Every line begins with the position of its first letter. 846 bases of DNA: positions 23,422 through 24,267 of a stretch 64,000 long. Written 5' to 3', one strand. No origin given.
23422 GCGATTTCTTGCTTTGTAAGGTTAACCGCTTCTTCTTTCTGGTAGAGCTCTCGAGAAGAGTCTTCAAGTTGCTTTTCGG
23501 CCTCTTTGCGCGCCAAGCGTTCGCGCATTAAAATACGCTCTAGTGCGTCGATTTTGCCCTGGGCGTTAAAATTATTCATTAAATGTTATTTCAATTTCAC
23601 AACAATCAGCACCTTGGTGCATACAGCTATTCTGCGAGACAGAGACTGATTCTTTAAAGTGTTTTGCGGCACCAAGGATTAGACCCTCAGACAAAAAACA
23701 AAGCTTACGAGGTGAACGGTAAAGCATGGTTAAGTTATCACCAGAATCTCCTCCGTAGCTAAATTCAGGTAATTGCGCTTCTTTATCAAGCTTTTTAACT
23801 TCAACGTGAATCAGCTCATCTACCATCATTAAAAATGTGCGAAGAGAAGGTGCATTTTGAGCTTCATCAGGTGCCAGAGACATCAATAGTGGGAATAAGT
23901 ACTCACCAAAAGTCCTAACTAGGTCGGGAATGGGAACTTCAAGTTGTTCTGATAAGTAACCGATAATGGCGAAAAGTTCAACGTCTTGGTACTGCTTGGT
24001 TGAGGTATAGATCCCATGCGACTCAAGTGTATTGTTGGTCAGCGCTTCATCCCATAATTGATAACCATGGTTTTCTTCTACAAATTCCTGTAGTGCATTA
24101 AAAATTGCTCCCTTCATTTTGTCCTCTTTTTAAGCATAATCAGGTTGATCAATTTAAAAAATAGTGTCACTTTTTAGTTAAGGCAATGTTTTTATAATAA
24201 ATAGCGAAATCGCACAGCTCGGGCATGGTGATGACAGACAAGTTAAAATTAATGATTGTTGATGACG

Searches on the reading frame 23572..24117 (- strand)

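Call 11: search_protein_families(library=ncbifam, proteins=[window:23572-24117:-], max_evalue=0.00001)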
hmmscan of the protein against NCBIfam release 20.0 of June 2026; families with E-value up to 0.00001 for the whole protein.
window:23572-24117:- (181 aa): 0 families

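Call 37: search_protein_families(library=pfam, proteins=[window:23572-24117:-], max_evalue=0.01)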
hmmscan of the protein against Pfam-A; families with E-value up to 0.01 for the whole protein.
window:23572-24117:- (181 aa): 3 families
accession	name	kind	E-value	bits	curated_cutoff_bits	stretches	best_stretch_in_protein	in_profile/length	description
PF07700.20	HNOB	-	2.7e-35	122.1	25.5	1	2-161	1-162/163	Haem-NO-binding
PF02830.23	V4R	-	5e-10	39.8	31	1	132-178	13-61/62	V4R domain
PF18546.6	MetOD1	-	0.0027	18.2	23.8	1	139-177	103-141/142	Methanogen output domain 1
